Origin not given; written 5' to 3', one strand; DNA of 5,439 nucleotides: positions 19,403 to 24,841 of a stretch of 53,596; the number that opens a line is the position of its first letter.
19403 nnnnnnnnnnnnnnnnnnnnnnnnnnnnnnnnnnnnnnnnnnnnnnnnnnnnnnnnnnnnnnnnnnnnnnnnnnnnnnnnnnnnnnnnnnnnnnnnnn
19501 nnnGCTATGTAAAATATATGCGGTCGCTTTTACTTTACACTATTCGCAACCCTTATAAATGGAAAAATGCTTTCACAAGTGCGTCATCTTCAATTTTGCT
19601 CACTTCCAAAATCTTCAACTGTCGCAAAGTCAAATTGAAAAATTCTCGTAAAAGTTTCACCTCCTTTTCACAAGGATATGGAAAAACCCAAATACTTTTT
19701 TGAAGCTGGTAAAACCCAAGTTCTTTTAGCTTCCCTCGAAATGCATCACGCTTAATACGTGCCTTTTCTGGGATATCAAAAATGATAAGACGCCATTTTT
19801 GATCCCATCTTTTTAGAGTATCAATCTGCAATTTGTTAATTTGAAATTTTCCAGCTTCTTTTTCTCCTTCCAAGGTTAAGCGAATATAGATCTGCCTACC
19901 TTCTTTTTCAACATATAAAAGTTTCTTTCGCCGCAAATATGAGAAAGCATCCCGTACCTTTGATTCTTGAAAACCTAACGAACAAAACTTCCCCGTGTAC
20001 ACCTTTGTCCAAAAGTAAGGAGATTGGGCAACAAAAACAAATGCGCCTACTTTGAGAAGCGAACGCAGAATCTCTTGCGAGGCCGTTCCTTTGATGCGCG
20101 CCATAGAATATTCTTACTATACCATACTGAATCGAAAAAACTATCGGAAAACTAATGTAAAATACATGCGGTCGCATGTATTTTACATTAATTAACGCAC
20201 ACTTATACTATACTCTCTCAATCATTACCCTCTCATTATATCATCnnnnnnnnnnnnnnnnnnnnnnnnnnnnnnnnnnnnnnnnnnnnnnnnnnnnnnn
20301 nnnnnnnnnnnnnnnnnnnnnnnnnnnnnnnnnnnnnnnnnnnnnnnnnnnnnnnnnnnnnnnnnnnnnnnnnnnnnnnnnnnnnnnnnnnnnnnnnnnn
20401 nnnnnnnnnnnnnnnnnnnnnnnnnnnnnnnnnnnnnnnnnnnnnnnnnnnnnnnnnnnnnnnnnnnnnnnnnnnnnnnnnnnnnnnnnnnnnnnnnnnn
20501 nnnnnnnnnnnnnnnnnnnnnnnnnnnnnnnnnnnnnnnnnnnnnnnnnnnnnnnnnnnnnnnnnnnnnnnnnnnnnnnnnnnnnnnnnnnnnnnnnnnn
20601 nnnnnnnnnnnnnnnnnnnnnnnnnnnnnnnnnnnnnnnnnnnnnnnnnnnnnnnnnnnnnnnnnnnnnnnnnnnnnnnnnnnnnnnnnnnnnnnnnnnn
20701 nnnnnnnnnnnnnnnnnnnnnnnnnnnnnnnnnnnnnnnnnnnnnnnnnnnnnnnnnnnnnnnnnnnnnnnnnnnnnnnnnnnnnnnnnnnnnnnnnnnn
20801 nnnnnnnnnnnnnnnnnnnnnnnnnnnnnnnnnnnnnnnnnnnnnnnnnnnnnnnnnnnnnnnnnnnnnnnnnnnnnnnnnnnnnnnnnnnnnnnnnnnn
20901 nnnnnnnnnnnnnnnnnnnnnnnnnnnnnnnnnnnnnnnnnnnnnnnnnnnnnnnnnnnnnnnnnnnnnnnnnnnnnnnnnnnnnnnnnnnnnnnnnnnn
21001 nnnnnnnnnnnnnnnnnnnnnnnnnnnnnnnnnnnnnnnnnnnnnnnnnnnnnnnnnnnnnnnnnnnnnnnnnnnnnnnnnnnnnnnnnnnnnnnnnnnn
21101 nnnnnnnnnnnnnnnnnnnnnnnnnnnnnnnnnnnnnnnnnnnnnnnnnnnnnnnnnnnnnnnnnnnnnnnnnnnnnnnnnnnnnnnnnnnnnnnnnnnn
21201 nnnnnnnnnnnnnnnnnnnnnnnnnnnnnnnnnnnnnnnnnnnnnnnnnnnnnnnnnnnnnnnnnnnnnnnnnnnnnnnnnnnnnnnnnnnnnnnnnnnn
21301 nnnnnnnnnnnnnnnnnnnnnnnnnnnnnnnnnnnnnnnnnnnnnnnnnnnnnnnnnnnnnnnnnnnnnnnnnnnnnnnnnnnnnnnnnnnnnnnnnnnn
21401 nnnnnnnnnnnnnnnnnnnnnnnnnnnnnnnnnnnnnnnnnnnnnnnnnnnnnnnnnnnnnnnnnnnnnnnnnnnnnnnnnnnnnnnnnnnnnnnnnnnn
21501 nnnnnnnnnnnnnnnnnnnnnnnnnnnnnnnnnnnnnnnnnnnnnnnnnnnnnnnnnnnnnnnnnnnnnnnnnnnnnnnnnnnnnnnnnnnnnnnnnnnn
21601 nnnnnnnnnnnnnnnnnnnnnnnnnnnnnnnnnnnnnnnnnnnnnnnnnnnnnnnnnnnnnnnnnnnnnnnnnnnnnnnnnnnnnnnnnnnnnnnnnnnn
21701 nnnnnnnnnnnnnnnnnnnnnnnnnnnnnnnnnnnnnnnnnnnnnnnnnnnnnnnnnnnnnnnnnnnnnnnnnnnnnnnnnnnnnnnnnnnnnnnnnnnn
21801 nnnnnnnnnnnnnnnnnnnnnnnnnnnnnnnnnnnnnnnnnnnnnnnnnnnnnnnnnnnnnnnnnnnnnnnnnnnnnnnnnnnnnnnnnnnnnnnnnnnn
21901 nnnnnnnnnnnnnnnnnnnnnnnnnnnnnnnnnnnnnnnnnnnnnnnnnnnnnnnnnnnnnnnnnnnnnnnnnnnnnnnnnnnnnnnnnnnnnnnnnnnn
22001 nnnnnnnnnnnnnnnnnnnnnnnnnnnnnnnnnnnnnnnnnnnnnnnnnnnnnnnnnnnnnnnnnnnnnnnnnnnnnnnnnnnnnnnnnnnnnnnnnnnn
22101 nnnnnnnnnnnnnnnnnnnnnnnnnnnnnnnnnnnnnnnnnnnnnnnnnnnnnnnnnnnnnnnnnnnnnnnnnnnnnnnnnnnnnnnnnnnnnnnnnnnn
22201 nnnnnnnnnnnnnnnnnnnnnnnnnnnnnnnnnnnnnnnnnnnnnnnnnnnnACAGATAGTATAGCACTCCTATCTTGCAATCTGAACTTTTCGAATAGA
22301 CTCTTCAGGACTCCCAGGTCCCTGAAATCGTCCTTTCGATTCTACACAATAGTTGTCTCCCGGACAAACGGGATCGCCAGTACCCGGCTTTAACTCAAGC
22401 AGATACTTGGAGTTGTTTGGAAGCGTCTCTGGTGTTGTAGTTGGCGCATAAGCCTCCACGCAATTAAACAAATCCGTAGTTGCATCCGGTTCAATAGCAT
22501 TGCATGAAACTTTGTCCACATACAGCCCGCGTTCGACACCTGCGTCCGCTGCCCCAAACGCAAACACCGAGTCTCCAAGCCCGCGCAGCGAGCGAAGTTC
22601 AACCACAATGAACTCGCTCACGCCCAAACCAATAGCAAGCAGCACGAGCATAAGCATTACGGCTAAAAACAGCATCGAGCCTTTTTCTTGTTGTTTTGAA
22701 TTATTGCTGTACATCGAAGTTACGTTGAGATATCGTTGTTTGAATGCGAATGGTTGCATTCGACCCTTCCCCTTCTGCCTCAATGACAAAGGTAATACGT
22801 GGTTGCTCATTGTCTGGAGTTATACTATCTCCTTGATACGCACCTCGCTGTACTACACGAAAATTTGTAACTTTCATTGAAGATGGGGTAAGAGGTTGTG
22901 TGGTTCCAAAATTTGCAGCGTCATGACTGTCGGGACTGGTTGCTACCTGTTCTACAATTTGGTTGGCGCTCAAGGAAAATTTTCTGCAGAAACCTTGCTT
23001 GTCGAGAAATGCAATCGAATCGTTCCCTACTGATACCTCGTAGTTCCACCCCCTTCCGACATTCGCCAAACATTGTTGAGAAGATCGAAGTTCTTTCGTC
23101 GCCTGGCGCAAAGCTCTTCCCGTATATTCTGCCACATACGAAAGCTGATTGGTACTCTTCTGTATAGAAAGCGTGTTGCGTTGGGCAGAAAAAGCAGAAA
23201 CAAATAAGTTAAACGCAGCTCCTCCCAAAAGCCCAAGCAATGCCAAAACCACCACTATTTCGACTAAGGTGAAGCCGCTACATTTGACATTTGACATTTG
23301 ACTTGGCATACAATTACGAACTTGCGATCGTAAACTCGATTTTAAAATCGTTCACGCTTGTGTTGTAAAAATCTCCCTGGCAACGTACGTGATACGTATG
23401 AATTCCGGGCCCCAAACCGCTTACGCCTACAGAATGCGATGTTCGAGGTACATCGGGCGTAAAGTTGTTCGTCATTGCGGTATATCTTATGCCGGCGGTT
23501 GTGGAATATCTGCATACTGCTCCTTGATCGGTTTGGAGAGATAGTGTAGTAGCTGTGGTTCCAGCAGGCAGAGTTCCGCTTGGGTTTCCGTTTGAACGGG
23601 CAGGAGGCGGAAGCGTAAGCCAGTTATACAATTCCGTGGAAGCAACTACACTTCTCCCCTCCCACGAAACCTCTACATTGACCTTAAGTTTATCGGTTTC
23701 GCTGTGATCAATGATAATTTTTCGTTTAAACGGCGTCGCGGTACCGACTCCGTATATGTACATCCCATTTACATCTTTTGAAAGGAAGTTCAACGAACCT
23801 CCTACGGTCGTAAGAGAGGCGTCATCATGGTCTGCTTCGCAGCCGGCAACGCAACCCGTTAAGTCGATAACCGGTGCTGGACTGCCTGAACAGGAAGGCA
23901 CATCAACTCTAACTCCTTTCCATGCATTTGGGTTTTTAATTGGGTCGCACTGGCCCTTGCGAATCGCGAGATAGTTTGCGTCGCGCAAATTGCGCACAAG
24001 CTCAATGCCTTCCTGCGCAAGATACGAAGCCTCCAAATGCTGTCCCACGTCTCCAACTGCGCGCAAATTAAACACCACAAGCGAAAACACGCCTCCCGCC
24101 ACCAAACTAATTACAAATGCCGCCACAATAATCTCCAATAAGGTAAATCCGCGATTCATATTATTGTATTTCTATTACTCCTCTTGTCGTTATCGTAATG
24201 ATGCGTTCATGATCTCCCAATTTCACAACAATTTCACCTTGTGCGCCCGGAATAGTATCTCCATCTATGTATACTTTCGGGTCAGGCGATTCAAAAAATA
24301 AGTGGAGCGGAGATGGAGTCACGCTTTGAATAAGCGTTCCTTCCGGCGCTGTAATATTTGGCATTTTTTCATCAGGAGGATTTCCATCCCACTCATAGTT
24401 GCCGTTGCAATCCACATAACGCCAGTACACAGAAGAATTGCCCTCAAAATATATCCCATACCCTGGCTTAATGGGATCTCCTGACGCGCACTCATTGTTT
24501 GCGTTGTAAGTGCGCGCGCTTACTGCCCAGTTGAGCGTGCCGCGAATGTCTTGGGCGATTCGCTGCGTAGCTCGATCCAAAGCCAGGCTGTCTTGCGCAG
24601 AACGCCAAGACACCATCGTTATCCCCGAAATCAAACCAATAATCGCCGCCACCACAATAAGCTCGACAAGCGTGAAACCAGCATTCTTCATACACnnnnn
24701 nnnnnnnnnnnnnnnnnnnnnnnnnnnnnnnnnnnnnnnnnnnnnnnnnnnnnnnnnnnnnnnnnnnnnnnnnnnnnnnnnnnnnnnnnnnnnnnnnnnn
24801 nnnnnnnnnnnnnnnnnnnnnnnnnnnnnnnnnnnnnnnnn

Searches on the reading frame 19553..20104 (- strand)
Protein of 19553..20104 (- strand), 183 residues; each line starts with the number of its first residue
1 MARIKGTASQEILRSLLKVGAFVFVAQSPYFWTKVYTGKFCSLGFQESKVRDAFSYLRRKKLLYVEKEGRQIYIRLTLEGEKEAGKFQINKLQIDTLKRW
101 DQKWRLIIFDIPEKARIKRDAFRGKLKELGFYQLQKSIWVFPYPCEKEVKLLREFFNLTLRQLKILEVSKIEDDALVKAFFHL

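Call 72: search_protein_families(library=pfam, proteins=[window:19553-20104:-], max_evalue=0.001)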
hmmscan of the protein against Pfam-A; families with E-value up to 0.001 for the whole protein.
window:19553-20104:- (183 aa): 1 family
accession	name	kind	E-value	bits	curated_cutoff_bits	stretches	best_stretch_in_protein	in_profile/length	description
PF20803.2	PaaX_M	-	9.3e-22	77.4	24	1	98-167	2-70/83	PaaX protein central Cas2-like domain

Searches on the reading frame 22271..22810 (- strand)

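Call 3: search_protein_families(library=pfam, proteins=[window:22271-22810:-], max_evalue=0.1)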
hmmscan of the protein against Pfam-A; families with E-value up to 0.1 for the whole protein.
window:22271-22810:- (179 aa): 1 family
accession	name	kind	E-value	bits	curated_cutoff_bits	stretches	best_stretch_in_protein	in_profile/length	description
PF14341.11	PilX_N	-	0.00076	19.9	25.5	1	43-93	1-51/51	PilX N-terminal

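Call 4: search_protein_families(library=ncbifam, proteins=[window:22271-22810:-], max_evalue=0.1)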
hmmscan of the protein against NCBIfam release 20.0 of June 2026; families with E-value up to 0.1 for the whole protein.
window:22271-22810:- (179 aa): 0 families

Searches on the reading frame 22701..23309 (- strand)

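Call 3: search_protein_families(library=pfam, proteins=[window:22701-23309:-], max_evalue=0.1)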
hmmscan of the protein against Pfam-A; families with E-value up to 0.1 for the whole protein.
window:22701-23309:- (202 aa): 1 family
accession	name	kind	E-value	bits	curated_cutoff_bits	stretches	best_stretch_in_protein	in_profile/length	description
PF07963.17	N_methyl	-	5e-07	29.5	21.2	1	9-33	3-27/27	Prokaryotic N-terminal methylation motif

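Call 4: search_protein_families(library=ncbifam, proteins=[window:22701-23309:-], max_evalue=0.1)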
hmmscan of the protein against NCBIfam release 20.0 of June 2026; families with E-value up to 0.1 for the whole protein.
window:22701-23309:- (202 aa): 9 families
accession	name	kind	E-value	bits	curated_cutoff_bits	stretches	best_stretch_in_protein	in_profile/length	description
TIGR01708.2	typeII_sec_gspH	equivalog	4e-06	26.9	80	1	11-61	2-52/169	type II secretion system minor pseudopilin GspH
TIGR02532.1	IV_pilin_GFxxxE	domain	3e-05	23.7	16.3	1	11-32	2-23/24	prepilin-type N-terminal cleavage/methylation domain-containing protein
TIGR01710.1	typeII_sec_gspG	equivalog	0.00035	20.6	88.85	1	11-80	1-65/134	type II secretion system major pseudopilin GspG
NF041775.1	typeIV_PilA_Myxo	equivalog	0.0021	18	400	1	7-184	7-172/214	type IV pilin protein PilA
TIGR02596.1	TIGR02596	subfamily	0.003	17.7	70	1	13-60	1-48/196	Verru_Chthon cassette protein D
NF007800.0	PRK10506.1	equivalog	0.038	13.8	158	1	6-66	4-61/163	prepilin peptidase-dependent protein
TIGR01711.1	gspJ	equivalog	0.039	13.8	64.85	1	12-71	2-61/192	type II secretion system minor pseudopilin GspJ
TIGR01707.1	gspI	equivalog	0.066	13.7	44.35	0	12-94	1-81/101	type II secretion system minor pseudopilin GspI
NF006453.0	PRK08808.1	equivalog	0.066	12.3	295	0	6-70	2-66/211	type II secretion system protein J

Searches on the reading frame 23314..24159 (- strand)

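Call 3: search_protein_families(library=pfam, proteins=[window:23314-24159:-], max_evalue=0.1)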
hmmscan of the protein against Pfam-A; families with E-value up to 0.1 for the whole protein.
window:23314-24159:- (281 aa): 1 family
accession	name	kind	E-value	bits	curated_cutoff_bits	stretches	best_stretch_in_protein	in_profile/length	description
PF07963.17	N_methyl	-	9.4e-06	25.4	21.2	1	2-25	4-27/27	Prokaryotic N-terminal methylation motif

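Call 4: search_protein_families(library=ncbifam, proteins=[window:23314-24159:-], max_evalue=0.1)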
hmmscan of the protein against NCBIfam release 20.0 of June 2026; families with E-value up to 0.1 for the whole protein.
window:23314-24159:- (281 aa): 6 families
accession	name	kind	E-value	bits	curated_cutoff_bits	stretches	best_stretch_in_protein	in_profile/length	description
TIGR02532.1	IV_pilin_GFxxxE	domain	0.00011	21.9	16.3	1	3-24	2-23/24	prepilin-type N-terminal cleavage/methylation domain-containing protein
TIGR01708.2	typeII_sec_gspH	equivalog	0.0013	18.7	80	1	3-25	2-24/169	type II secretion system minor pseudopilin GspH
TIGR02523.1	type_IV_pilV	equivalog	0.012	16.1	52.2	1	3-59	2-58/139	type IV pilus modification protein PilV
NF041013.1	T4P_ComGE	equivalog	0.015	15.4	49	1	2-52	3-53/83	competence type IV pilus minor pilin ComGE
NF041002.1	pilin_ComGF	equivalog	0.021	15.1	80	1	2-28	1-27/139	competence type IV pilus minor pilin ComGF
TIGR01707.1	gspI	equivalog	0.041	14.4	44.35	1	4-41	1-38/101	type II secretion system minor pseudopilin GspI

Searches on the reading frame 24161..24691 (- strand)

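Call 3: search_protein_families(library=pfam, proteins=[window:24161-24691:-], max_evalue=0.1)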
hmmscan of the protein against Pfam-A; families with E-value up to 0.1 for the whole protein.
window:24161-24691:- (176 aa): 2 families
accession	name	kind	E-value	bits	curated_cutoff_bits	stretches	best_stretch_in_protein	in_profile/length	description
PF07963.17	N_methyl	-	2.6e-06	27.2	21.2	1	2-25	3-26/27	Prokaryotic N-terminal methylation motif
PF06305.16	LapA_dom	-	0.042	14.2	28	1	8-46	19-57/64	Lipopolysaccharide assembly protein A domain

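Call 4: search_protein_families(library=ncbifam, proteins=[window:24161-24691:-], max_evalue=0.1)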
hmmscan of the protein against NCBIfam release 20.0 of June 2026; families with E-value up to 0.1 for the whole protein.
window:24161-24691:- (176 aa): 10 families
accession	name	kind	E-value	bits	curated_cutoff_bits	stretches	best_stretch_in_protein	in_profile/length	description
TIGR01708.2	typeII_sec_gspH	equivalog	1.1e-08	35.2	80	1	4-58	2-56/169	type II secretion system minor pseudopilin GspH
TIGR02532.1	IV_pilin_GFxxxE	domain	1e-05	25.2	16.3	1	4-25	2-23/24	prepilin-type N-terminal cleavage/methylation domain-containing protein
TIGR02596.1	TIGR02596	subfamily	2.7e-05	24.3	70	1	6-54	1-49/196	Verru_Chthon cassette protein D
NF007800.0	PRK10506.1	equivalog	3.5e-05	23.7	158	1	2-47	7-52/163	prepilin peptidase-dependent protein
NF007862.0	PRK10574.1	equivalog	0.00013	22.1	138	1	2-38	3-39/145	prepilin peptidase-dependent pilin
TIGR01710.1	typeII_sec_gspG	equivalog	0.00018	21.6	88.85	1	5-46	2-43/134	type II secretion system major pseudopilin GspG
NF041775.1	typeIV_PilA_Myxo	equivalog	0.0013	18.7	400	1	2-27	9-34/214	type IV pilin protein PilA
NF041013.1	T4P_ComGE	equivalog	0.0019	18.2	49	1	2-49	2-49/83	competence type IV pilus minor pilin ComGE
NF047827.1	T3SSXpsH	equivalog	0.018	14.8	160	1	5-58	2-55/145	type II secretion system protein XpsH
NF040982.1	ComGD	equivalog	0.02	15.3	70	1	4-59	2-57/139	competence type IV pilus minor pilin ComGD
